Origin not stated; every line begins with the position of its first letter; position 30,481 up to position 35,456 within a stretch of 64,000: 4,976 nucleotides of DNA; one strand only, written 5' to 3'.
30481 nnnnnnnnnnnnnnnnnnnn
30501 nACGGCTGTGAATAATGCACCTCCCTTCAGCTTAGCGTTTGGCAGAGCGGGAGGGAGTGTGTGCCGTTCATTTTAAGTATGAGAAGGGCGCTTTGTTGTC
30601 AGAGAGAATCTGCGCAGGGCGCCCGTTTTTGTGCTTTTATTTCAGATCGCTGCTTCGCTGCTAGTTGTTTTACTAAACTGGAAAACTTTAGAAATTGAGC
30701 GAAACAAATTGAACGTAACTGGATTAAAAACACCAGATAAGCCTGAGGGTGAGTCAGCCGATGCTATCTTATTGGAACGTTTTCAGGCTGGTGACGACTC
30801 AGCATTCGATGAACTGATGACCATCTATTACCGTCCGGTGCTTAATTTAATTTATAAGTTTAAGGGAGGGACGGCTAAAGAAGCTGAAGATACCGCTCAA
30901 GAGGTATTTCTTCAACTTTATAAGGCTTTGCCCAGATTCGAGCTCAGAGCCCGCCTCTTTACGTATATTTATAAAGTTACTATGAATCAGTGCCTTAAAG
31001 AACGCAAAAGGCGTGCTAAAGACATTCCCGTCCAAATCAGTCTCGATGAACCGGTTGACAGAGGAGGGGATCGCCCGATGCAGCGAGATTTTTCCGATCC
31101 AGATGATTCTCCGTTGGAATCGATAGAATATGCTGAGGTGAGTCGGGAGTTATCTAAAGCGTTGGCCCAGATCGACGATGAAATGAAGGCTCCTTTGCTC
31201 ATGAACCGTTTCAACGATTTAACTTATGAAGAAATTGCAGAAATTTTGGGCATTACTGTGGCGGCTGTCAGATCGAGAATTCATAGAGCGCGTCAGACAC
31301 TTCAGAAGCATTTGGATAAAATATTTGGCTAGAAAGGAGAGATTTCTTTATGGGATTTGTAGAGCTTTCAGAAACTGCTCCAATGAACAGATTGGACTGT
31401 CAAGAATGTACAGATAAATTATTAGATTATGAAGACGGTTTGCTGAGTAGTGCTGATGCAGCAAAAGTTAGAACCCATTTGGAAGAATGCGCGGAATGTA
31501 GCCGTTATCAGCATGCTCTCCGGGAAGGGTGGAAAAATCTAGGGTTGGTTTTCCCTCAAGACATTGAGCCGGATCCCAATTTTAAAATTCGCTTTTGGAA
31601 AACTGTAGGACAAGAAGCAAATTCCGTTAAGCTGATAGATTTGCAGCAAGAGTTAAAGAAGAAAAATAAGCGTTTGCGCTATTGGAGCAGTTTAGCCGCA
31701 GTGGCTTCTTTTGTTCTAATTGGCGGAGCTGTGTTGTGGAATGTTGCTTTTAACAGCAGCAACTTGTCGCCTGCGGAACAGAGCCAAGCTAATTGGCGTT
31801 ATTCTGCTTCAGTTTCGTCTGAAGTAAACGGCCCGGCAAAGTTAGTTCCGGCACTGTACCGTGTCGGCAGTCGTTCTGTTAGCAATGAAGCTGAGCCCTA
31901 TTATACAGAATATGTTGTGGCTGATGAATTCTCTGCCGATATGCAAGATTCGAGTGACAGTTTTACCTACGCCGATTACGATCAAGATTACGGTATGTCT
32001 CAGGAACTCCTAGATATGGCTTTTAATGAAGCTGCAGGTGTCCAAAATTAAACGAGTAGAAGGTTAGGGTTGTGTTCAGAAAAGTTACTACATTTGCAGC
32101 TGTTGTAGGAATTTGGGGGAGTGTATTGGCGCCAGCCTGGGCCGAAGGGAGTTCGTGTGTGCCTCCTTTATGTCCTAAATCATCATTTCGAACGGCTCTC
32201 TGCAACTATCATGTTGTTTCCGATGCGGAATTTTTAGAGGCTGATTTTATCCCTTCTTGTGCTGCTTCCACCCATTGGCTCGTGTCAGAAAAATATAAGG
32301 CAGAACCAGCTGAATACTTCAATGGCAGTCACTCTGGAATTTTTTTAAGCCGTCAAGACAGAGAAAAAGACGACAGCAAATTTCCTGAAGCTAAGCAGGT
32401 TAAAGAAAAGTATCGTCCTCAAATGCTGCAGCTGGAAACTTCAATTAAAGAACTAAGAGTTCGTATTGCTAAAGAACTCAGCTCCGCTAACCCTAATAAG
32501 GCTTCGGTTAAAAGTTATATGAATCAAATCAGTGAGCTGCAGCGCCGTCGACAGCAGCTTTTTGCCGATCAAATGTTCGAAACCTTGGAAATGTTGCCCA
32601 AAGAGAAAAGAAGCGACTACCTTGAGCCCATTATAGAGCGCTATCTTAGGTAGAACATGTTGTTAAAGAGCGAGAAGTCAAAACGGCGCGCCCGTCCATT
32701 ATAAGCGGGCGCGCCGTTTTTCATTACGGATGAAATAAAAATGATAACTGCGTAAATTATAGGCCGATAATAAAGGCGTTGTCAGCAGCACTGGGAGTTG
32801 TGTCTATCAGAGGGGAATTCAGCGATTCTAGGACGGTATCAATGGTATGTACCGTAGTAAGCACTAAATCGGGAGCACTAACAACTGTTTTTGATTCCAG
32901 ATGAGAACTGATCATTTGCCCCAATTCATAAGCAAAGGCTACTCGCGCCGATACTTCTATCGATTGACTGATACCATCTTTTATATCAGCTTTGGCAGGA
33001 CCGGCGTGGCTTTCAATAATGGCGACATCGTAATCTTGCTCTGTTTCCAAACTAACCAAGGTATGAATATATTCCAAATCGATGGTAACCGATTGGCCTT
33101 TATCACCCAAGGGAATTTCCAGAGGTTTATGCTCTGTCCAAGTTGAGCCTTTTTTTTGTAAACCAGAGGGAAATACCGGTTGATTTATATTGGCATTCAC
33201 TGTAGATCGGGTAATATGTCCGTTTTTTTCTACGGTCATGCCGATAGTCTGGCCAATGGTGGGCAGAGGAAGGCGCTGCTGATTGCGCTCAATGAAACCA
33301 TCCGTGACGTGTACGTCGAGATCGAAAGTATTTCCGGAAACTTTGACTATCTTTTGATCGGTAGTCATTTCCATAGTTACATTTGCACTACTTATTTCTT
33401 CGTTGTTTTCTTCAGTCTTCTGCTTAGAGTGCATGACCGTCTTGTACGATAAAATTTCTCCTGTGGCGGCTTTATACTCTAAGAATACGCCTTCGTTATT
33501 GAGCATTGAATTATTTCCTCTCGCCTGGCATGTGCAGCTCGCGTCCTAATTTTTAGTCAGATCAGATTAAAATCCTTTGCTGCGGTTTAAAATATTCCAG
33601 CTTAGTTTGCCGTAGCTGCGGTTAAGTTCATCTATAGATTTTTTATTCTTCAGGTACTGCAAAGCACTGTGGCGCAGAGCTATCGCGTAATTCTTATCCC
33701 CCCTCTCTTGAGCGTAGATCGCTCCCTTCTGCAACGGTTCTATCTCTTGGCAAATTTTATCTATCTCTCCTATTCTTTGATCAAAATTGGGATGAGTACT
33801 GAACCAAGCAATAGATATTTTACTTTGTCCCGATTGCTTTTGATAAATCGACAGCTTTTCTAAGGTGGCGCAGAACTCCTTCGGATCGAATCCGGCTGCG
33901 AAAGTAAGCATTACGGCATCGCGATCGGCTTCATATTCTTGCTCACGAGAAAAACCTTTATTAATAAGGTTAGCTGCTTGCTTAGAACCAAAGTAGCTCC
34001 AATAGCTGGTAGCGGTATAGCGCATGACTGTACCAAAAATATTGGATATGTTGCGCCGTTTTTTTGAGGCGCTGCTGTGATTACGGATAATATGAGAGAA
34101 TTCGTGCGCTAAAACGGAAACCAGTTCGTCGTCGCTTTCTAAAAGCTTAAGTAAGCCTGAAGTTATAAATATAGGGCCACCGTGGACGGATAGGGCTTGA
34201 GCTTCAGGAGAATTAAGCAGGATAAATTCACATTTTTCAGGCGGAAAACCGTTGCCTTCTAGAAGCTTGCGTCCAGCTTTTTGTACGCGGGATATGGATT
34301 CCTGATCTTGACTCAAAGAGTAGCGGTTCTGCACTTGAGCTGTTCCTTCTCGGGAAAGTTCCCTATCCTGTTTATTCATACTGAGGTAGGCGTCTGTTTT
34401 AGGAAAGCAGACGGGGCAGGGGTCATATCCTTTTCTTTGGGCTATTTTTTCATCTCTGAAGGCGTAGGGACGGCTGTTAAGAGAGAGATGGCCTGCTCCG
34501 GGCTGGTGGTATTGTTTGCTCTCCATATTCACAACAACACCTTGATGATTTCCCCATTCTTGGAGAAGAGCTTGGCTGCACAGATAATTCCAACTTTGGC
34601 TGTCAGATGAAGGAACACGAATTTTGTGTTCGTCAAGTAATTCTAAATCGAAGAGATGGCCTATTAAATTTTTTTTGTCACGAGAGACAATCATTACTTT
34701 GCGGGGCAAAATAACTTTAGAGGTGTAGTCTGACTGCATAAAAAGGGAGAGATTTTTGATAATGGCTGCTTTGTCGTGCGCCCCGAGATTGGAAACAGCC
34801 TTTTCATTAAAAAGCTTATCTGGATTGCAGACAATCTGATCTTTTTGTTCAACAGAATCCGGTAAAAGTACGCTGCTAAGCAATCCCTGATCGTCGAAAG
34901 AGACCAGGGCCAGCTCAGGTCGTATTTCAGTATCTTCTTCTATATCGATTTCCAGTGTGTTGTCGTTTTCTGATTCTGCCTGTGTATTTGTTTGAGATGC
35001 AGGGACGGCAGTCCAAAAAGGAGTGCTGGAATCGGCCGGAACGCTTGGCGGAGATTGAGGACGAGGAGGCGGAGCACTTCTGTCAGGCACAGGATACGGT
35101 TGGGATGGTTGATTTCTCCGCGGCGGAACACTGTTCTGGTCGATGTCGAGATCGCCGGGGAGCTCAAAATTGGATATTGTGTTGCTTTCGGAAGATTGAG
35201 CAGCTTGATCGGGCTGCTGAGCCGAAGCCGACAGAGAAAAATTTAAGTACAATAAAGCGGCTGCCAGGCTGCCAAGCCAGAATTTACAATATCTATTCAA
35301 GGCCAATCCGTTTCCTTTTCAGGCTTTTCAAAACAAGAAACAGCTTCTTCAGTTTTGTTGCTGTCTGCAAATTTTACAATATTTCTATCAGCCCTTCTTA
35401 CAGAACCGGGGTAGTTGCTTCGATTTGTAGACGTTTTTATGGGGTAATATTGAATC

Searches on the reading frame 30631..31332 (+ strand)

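Call 16: search_protein_families(library=pfam, proteins=[window:30631-31332:+], max_evalue=0.00001)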
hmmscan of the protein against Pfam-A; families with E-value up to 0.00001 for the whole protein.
window:30631-31332:+ (233 aa): 4 families
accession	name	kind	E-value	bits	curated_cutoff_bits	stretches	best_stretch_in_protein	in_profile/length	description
PF08281.18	Sigma70_r4_2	-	5.7e-16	58.3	25.7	1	172-224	2-54/54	Sigma-70, region 4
PF04542.20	Sigma70_r2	-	1.3e-11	44.5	24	1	64-129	3-69/71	Sigma-70 region 2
PF04545.22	Sigma70_r4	-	5.1e-11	42.4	24.1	1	177-226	1-50/50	Sigma-70, region 4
PF07638.17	Sigma70_ECF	-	1.2e-09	38.8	21.1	1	47-229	7-184/185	ECF sigma factor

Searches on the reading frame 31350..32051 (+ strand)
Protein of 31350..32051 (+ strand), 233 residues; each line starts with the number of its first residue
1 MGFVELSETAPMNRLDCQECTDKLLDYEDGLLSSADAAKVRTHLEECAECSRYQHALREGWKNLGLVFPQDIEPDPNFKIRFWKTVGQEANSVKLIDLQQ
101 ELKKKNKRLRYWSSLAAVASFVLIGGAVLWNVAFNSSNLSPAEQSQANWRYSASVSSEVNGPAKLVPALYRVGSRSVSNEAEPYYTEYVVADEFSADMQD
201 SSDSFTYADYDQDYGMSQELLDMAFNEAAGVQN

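Call 16: search_protein_families(library=pfam, proteins=[window:31350-32051:+], max_evalue=0.00001)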
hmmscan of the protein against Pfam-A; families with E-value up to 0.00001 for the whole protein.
window:31350-32051:+ (233 aa): 1 family
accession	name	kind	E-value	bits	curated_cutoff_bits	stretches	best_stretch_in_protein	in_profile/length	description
PF13490.11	zf-HC2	-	7.2e-08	32.8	22.2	1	17-50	1-34/35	Putative zinc-finger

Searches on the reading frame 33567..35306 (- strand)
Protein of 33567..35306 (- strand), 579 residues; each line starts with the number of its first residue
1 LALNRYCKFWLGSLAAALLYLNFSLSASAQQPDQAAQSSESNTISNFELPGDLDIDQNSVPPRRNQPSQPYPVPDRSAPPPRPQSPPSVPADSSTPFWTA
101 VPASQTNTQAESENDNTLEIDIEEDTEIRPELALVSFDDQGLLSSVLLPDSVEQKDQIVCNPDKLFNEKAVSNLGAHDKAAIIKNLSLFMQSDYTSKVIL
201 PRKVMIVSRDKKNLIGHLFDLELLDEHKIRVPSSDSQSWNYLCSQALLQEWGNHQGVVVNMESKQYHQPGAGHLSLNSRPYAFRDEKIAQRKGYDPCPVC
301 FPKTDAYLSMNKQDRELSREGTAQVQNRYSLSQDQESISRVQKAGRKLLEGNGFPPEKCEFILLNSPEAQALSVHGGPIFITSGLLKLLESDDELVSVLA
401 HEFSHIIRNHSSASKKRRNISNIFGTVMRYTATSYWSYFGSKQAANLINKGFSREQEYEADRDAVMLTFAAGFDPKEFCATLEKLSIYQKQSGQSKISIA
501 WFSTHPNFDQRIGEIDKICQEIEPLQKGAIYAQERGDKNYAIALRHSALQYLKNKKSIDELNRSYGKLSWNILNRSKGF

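Call 16: search_protein_families(library=pfam, proteins=[window:33567-35306:-], max_evalue=0.00001)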
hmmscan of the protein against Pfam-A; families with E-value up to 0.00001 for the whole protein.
window:33567-35306:- (579 aa): 1 family
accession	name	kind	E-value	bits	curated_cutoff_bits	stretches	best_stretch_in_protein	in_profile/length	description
PF01435.24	Peptidase_M48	-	1.9e-25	90.2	20.3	1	340-517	6-184/186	Peptidase family M48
